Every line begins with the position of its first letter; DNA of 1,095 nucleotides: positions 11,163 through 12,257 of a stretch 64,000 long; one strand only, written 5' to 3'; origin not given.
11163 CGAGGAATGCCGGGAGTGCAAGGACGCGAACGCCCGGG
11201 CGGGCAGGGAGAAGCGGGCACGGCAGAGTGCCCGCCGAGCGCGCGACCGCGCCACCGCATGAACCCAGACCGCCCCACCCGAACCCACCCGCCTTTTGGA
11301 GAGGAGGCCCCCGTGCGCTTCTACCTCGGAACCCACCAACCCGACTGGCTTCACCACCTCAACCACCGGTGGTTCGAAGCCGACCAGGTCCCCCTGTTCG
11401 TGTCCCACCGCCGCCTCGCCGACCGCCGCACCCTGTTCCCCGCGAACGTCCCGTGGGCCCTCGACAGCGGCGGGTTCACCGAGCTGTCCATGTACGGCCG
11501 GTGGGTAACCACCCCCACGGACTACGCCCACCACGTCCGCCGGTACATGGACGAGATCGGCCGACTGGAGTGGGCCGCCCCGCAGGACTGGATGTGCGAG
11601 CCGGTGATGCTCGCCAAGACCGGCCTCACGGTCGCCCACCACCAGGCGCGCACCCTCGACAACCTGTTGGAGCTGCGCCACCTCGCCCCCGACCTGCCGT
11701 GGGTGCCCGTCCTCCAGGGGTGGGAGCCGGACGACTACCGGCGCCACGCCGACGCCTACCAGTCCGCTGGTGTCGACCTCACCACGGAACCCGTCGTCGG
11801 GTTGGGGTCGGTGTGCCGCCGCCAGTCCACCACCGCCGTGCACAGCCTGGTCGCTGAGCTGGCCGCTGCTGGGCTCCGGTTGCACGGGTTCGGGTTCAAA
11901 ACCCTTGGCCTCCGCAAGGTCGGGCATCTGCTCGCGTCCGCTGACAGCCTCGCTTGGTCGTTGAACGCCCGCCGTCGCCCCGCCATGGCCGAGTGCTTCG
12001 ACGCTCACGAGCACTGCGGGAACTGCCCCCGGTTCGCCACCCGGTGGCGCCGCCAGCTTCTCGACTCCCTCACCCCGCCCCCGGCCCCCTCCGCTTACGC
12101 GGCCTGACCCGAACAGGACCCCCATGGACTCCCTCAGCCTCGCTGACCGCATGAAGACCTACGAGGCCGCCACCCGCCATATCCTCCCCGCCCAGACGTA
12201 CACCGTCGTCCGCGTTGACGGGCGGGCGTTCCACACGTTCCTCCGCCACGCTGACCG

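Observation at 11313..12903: Adjacent DpdA/TGT-like transglycosylase and Thg1-like 3'-5' nucleotidyltransferase genes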

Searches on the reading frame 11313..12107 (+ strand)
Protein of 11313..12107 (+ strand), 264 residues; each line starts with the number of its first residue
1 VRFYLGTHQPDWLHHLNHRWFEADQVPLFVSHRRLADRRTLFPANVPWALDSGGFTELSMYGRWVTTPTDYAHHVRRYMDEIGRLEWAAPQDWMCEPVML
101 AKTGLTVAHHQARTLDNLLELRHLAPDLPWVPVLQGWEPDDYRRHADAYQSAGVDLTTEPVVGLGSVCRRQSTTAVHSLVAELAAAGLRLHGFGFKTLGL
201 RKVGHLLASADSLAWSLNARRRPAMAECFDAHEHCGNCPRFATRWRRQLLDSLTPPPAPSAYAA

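Call 4: search_protein_families(library=pfam, proteins=[window:11313-12107:+], max_evalue=0.1)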
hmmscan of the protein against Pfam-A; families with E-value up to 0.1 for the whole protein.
window:11313-12107:+ (264 aa): 1 family
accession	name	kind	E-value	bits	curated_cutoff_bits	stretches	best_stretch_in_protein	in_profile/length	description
PF23859.1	DpdA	-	3.2e-85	286.1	27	1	2-250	4-250/291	DeoxyPurine in DNA protein A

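Call 5: search_protein_families(library=phrogs, proteins=[window:11313-12107:+], max_evalue=0.01)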
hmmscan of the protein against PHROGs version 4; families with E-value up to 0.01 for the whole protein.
window:11313-12107:+ (264 aa): 1 family
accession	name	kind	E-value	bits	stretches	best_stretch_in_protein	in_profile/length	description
phrog_1279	-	moron, auxiliary metabolic gene and host takeover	4.1e-92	309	1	2-251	4-251/260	queuine tRNA-ribosyltransferase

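Call 6: search_protein_families(library=ncbifam, proteins=[window:11313-12107:+], max_evalue=0.1)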
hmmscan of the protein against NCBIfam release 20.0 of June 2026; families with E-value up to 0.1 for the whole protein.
window:11313-12107:+ (264 aa): 0 families

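Call 13: search_dna_similar(query=window:11313-12107:+, collection=phages, mode=protein, max_rows=40)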
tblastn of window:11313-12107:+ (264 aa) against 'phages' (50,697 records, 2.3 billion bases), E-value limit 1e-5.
Records with a match: 407; places in all: 407; records where one place covers at least 80% of the query: 400.
Best place of each record, by identity: <60% 407.
By first word of the organism name: Mycobacterium 399; Streptomyces 2; Sinorhizobium 2; Microcystis 2; Rhizobium 1; Caudoviricetes 1.
By host as written in the record: Mycobacterium smegmatis mc2 155 313; Mycobacterium smegmatis mc#155 53; Mycobacterium smegmatis mc2155 9; - 4; Mycobacterium smegmatic mc2 155 4; Mycobacterium smegmatius mc2 155 4; Mycolicibacterium smegmatis MC2 155 3; Streptomyces lividans JI 1326 2; and 11 more.
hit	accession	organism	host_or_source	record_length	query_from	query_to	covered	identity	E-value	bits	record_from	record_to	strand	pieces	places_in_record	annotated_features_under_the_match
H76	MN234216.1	Streptomyces phage Gilgamesh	Streptomyces lividans JI 1326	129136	4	257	96%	55.1%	8e-75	253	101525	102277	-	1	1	114: queuine tRNA-ribosyltransferase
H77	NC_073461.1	Streptomyces phage Gilgamesh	Streptomyces lividans JI 1326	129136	4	257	96%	55.1%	8e-75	253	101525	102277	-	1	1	114: queuine tRNA-ribosyltransferase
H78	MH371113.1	Mycobacterium phage Beezoo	Mycobacterium smegmatis mc2 155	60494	3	251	94%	53.3%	3e-67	231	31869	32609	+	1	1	40: queuine tRNA-ribosyltransferase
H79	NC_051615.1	Mycobacterium phage Beezoo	Mycobacterium smegmatis mc2 155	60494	3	251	94%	53.3%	3e-67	231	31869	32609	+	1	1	40: queuine tRNA-ribosyltransferase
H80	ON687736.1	Mycobacterium phage Kashi_RDG1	Mycobacterium smegmatis MC2 155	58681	3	250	94%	53.5%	2e-67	231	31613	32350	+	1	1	queuine trna-ribosyltransferase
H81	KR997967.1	Mycobacterium phage Pops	Mycobacterium smegmatis mc2155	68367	3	252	95%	52.9%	9e-66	226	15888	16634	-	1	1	queuine tRNA-ribosyltransferase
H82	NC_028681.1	Mycobacterium phage Pops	Mycobacterium smegmatis mc2155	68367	3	252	95%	52.9%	9e-66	226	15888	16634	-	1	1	queuine tRNA-ribosyltransferase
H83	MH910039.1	Mycobacterium phage Oscar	Mycobacterium smegmatis mc2 155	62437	3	258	97%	51.5%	1e-67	232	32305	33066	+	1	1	44: queuine tRNA-ribosyltransferase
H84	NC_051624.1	Mycobacterium phage Nibb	Mycobacterium smegmatis mc2 155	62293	3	256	96%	51.9%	2e-66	229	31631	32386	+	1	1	42: queuine tRNA-ribosyltransferase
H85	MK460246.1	Mycobacterium phage Nibb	Mycobacterium smegmatis mc2 155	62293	3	256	96%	51.9%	2e-66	229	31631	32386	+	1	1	42: queuine tRNA-ribosyltransferase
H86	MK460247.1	Mycobacterium phage YoureAdopted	Mycobacterium smegmatis mc#155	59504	3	251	94%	52.9%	4e-67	231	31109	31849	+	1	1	38: queuine tRNA-ribosyltransferase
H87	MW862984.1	Mycobacterium phage MeaningOfLife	Mycobacterium smegmatis mc#155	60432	3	251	94%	52.9%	5e-67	230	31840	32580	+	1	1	40: queuine tRNA-ribosyltransferase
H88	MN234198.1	Mycobacterium phage Zavala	Mycobacterium smegmatis mc2 155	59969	3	251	94%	52.9%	6e-67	230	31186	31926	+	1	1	40: queuine tRNA-ribosyltransferase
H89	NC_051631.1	Mycobacterium phage Zavala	Mycobacterium smegmatis mc2 155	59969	3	251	94%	52.9%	6e-67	230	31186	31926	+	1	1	40: queuine tRNA-ribosyltransferase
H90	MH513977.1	Mycobacterium phage Mynx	Mycobacterium smegmatis mc2155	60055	3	251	94%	52.9%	6e-67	230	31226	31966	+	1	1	40: queuine tRNA-ribosyltransferase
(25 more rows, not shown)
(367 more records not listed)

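Call 15: get_annotated_region(hit=H76, flank=12000)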
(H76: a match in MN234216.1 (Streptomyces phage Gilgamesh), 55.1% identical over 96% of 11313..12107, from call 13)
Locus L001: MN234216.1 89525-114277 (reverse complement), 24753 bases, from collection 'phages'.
description: Streptomyces phage Gilgamesh, complete genome.
organism: Streptomyces phage Gilgamesh (NCBI taxid 2599890)
taxonomy: Viruses; Duplodnaviria; Heunggongvirae; Uroviricota; Caudoviricetes
host: Streptomyces lividans JI 1326; source: soil; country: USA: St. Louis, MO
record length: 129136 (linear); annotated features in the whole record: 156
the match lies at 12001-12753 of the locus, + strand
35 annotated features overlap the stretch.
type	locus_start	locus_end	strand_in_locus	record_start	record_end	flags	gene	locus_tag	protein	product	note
CDS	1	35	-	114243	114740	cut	131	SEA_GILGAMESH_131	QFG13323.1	hypothetical protein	-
CDS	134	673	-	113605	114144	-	130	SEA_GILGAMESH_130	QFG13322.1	hypothetical protein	-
CDS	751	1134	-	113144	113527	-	129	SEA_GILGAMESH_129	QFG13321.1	hypothetical protein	-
CDS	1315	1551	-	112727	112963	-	128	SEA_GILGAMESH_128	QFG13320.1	hypothetical protein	-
CDS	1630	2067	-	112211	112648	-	127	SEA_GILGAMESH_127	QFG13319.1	hypothetical protein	-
CDS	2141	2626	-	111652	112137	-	126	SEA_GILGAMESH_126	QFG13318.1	hypothetical protein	-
CDS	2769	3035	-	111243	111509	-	125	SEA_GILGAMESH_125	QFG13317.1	hypothetical protein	-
CDS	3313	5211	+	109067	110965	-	124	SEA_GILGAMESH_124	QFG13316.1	hypothetical protein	-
CDS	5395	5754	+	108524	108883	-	123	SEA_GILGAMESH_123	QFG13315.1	hypothetical protein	-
CDS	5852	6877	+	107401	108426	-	122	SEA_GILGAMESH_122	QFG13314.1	hypothetical protein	-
CDS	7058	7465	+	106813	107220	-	121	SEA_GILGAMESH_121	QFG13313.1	hypothetical protein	-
CDS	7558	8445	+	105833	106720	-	120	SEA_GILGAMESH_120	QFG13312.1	hypothetical protein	-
CDS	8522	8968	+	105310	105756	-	119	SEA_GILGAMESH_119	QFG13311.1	hypothetical protein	-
CDS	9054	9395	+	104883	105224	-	118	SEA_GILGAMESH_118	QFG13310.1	hypothetical protein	-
CDS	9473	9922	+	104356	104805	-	117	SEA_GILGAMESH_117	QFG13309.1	hypothetical protein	-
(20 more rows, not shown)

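Call 42: search_solved_structures(query=window:11313-12107:+, max_evalue=1, show_alignments=2)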
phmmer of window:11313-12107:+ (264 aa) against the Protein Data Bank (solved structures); distinct sequences matched with E-value up to 1: 0.

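Call 44: find_homologous_proteins(query=window:11313-12107:+, max_evalue=0.00001)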
Query window:11313-12107:+ (264 aa): 7275 proteins with E <= 0.00001 among 8000 candidates; the best 120 are listed.
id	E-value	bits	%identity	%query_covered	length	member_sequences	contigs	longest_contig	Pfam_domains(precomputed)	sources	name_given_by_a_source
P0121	2.0e-182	623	100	100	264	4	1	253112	PF23859.1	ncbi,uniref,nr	ncbi:hypothetical protein [Nocardiopsis sp. FR26]|uniref:deazapurine DNA modification protein DpdA f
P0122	5.3e-141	487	81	100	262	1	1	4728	PF23859.1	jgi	jgi:hypothetical protein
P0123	5.4e-118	411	69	99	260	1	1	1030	PF23859.1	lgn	-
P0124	1.4e-104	368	67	95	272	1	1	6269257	PF23859.1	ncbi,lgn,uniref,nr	ncbi:hypothetical protein HNR12_002180 [Streptomonospora nanhaiensis]|uniref:DeoxyPurine in DNA prot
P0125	5.7e-97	343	62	100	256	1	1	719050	PF23859.1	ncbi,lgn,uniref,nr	ncbi:DUF7221 family queuine tRNA-ribosyltransferase-like protein [Allonocardiopsis opalescens]|unire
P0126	8.3e-97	342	63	98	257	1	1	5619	PF23859.1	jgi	jgi:hypothetical protein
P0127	1.2e-96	341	64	97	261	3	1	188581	PF23859.1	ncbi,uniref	ncbi:hypothetical protein ABZ612_22190 [Streptomyces avermitilis]|uniref:deazapurine DNA modificatio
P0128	1.3e-96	341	63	96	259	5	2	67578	PF23859.1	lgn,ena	-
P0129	2.0e-96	341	61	100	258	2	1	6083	PF23859.1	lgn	-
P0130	7.7e-96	339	62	98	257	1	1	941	PF23859.1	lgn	-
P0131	1.0e-95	338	62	99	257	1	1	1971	PF23859.1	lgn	-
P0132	1.1e-95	338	61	98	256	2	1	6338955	PF23859.1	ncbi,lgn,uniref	ncbi:hypothetical protein SUDANB106_01649 [Streptomyces sp. enrichment culture]|uniref:deazapurine D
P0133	2.3e-95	337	60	96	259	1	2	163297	PF23859.1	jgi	jgi:hypothetical protein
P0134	3.5e-95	337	61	100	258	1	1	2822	PF23859.1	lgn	-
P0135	3.8e-95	337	62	94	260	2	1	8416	PF23859.1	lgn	-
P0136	9.4e-95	335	64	96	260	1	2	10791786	PF23859.1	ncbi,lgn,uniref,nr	ncbi:deazapurine DNA modification protein DpdA family protein [Streptomyces sp. NBC_00582]|uniref:de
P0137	1.1e-94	335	65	93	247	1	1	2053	PF23859.1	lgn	-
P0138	1.8e-94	334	60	96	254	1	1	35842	PF23859.1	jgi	jgi:hypothetical protein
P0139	2.8e-94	334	63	97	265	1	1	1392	PF23859.1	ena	-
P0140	7.5e-94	332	60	95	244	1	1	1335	PF23859.1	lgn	-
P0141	8.7e-94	332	63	96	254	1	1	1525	PF23859.1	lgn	-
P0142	1.5e-93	331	62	97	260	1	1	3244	PF23859.1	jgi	jgi:hypothetical protein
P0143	1.6e-93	331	62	96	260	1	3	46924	PF23859.1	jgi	jgi:hypothetical protein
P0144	1.8e-93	331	61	95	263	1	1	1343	PF23859.1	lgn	-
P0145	2.0e-93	331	60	96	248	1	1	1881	PF23859.1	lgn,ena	-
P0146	2.2e-93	331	59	97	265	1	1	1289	PF23859.1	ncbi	-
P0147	2.9e-93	330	62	97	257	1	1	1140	PF23859.1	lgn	-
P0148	2.9e-93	330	64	96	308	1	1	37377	PF23859.1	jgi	jgi:hypothetical protein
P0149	3.3e-93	330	63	96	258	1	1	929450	PF23859.1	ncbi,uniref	ncbi:hypothetical protein [Kitasatospora cineracea]|uniref:deazapurine DNA modification protein DpdA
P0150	4.2e-93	330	61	98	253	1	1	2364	PF23859.1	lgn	-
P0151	5.1e-93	330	62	95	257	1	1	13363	PF23859.1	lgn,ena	-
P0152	5.3e-93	329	63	96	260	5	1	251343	PF23859.1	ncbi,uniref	ncbi:hypothetical protein ACIQPQ_32515 [Streptomyces sp. NPDC091281]|uniref:deazapurine DNA modifica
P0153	5.6e-93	329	64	95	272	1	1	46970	PF23859.1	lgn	-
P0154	5.9e-93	329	62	96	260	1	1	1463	PF23859.1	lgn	-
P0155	7.1e-93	329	62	95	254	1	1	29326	PF23859.1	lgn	-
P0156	7.2e-93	329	63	95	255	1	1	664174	PF23859.1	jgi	jgi:hypothetical protein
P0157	8.3e-93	329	62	96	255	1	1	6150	PF23859.1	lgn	-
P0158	8.8e-93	329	63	95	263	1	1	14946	PF23859.1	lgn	-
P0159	9.0e-93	329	61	95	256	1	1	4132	PF23859.1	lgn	-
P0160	1.1e-92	328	62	95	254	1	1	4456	PF23859.1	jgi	jgi:hypothetical protein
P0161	1.5e-92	328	63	96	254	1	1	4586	PF23859.1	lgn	-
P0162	1.7e-92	328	59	96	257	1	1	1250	PF23859.1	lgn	-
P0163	1.9e-92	328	61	96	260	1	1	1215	PF23859.1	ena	-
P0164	2.1e-92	328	61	96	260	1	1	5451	PF23859.1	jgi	jgi:hypothetical protein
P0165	2.2e-92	327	61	95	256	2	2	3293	PF23859.1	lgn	-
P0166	2.4e-92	327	62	95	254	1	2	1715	PF23859.1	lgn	-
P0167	2.4e-92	327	61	95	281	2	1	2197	PF23859.1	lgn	-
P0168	2.5e-92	327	62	94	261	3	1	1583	PF23859.1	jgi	jgi:hypothetical protein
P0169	2.7e-92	327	59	96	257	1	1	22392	PF23859.1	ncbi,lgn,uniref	ncbi:DUF7221 family queuine tRNA-ribosyltransferase-like protein [Nocardiopsis alba]|uniref:deazapur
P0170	2.7e-92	327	58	96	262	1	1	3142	PF23859.1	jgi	jgi:hypothetical protein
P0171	3.0e-92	327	60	97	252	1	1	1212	PF23859.1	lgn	-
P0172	3.2e-92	327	62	96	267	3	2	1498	PF23859.1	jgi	jgi:hypothetical protein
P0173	3.3e-92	327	61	96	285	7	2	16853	PF23859.1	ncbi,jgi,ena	-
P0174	3.6e-92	327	59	96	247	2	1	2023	PF23859.1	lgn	-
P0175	3.7e-92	327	61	96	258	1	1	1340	PF23859.1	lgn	-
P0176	3.7e-92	327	60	96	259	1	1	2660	PF23859.1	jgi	jgi:hypothetical protein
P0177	4.4e-92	326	61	95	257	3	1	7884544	PF23859.1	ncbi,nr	ncbi:hypothetical protein QFZ68_004767 [Streptomyces sp. V1I6]|nr:hypothetical protein [Streptomyces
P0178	6.5e-92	326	60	96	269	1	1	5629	PF23859.1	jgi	jgi:hypothetical protein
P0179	8.4e-92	326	60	100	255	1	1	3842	PF23859.1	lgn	-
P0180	8.4e-92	326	61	95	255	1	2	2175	PF23859.1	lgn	-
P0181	1.1e-91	325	63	95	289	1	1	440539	PF23859.1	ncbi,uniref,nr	ncbi:hypothetical protein [Actinoplanes sp. DH11]|uniref:deazapurine DNA modification protein DpdA f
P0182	1.1e-91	325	60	98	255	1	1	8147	PF23859.1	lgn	-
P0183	1.2e-91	325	62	95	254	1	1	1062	PF23859.1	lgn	-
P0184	1.3e-91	325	59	97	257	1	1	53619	PF23859.1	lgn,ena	-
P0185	1.4e-91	325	63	96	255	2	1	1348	PF23859.1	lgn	-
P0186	1.6e-91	325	60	97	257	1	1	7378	PF23859.1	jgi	jgi:hypothetical protein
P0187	1.7e-91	325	62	91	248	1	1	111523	PF23859.1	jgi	jgi:hypothetical protein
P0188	1.8e-91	324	61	98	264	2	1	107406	PF23859.1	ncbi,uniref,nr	ncbi:hypothetical protein I4J89_41440 [Actinoplanes sp. NEAU-A11]|uniref:DeoxyPurine in DNA protein 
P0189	1.9e-91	324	60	99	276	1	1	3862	PF23859.1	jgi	jgi:hypothetical protein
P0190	2.0e-91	324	60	96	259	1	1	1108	PF23859.1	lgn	-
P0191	2.2e-91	324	62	96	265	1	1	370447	PF23859.1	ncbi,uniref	ncbi:hypothetical protein [Kitasatospora sp. NPDC048407]|uniref:deazapurine DNA modification protein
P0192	2.2e-91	324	59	97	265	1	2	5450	PF23859.1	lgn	-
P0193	2.3e-91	324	60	97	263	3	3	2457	PF23859.1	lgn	-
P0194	2.5e-91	324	63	91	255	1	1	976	PF23859.1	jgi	jgi:hypothetical protein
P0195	2.6e-91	324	62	96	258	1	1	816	PF23859.1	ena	-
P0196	3.4e-91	324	59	96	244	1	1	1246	PF23859.1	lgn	-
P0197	3.8e-91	323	60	97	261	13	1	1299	PF23859.1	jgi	jgi:hypothetical protein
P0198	3.9e-91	323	57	94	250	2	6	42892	PF23859.1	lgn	-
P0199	4.0e-91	323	58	96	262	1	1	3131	PF23859.1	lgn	-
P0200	4.0e-91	323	60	98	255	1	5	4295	PF23859.1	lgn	-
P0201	4.4e-91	323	61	95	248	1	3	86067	PF23859.1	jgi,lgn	jgi:hypothetical protein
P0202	4.8e-91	323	58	96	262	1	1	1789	PF23859.1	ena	-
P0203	5.0e-91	323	63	93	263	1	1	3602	PF23859.1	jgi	jgi:hypothetical protein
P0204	5.1e-91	323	59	97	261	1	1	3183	PF23859.1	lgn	-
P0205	5.1e-91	323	61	96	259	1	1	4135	PF23859.1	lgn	-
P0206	6.6e-91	323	60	96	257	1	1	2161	PF23859.1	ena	-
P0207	6.7e-91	323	60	96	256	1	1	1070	PF23859.1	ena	-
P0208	7.7e-91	322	59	96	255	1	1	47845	PF23859.1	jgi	jgi:hypothetical protein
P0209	1.0e-90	322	58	98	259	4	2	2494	PF23859.1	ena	-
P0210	1.1e-90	322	62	95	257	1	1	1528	PF23859.1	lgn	-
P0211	1.2e-90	322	64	95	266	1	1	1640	PF23859.1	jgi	jgi:hypothetical protein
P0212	1.5e-90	322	62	95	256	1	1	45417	PF23859.1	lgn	-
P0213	1.5e-90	321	60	96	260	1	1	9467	PF23859.1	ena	-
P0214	1.5e-90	321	60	95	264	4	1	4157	PF23859.1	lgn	-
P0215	1.6e-90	321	58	96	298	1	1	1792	PF23859.1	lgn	-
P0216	1.6e-90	321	59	96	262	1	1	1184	PF23859.1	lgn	-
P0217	1.8e-90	321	60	97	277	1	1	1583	PF23859.1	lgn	-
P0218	1.9e-90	321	59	98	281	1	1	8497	PF23859.1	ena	-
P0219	2.0e-90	321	62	95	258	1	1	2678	PF23859.1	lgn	-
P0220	2.2e-90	321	62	96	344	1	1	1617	PF23859.1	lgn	-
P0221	2.2e-90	321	61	97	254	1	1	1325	PF23859.1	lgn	-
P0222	2.2e-90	321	61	95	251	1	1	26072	PF23859.1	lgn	-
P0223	2.4e-90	321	59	94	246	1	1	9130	PF23859.1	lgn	-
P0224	2.4e-90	321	59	96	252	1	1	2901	PF23859.1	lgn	-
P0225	2.8e-90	321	58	96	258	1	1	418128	PF23859.1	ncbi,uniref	ncbi:hypothetical protein [Streptomyces sp. NPDC004528]|uniref:deazapurine DNA modification protein 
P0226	2.9e-90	321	59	96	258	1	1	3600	PF23859.1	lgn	-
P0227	3.2e-90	320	61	97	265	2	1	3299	PF23859.1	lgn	-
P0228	3.2e-90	320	62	95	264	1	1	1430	PF23859.1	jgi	jgi:hypothetical protein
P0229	3.3e-90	320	60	95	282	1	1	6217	PF23859.1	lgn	-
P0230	3.6e-90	320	60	97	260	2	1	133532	PF23859.1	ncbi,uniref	ncbi:hypothetical protein [Streptomyces sp. NPDC059371]|uniref:deazapurine DNA modification protein 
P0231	3.8e-90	320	61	97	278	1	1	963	PF23859.1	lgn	-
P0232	3.9e-90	320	61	96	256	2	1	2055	PF23859.1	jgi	-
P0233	4.0e-90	320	61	96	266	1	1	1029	PF23859.1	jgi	jgi:hypothetical protein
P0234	4.0e-90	320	61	94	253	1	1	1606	PF23859.1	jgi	jgi:hypothetical protein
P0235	4.5e-90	320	60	96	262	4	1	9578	PF23859.1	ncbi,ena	-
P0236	4.8e-90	320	60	96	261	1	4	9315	PF23859.1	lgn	-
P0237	4.9e-90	320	60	97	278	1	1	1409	PF23859.1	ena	-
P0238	5.1e-90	320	60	95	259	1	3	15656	PF23859.1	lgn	-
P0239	5.1e-90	320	61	96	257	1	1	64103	PF23859.1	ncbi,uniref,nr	ncbi:DUF7221 family queuine tRNA-ribosyltransferase-like protein [Kitasatospora phosalacinea]|uniref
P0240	5.8e-90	320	61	97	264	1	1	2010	PF23859.1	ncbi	ncbi:MAG: DUF7221 family queuine tRNA-ribosyltransferase-like protein [Thermocrispum sp.]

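Call 46: search_solved_structures(query=A2, max_evalue=10, show_alignments=3)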
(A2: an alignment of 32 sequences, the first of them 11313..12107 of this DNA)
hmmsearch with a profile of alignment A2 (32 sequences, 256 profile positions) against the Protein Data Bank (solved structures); distinct sequences matched with E-value up to 10: 0.

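Call 57: predict_structure(alignment_id=A3)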
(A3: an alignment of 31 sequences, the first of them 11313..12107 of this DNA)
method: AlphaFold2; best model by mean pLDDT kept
length: 264 residues; sequences in the alignment: 31
mean_pLDDT: 90.3   pTM: 0.88
mean pLDDT of the five models: 90.3, 90.3, 88.9, 87.9, 85.3
residues with pLDDT >= 90: 192; 70-90: 53; 50-70: 18; < 50: 1
segments of 3 or more residues with pLDDT < 50: none
pLDDT, mean of each block of 10 residues (from residue 1): 93 76 80 94 95 91 94 98 97 87 94 97 98 92 96 96 72 89 96 90 94 91 90 90 92 80 58
secondary structure, 60 per line:
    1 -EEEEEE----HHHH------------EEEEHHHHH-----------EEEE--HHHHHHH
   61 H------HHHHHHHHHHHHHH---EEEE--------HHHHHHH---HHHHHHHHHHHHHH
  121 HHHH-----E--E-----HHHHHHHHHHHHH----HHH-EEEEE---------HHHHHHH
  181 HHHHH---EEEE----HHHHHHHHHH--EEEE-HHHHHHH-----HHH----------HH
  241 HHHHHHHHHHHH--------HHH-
elements in order: E2-7 H12-15 E28-31 H32-36 E48-51 H54-61 H68-81 E85-88 H97-103 H107-124 H139-151 E160-164 H174-185 E189-192 H197-206 E209-212 H214-220 H239-252
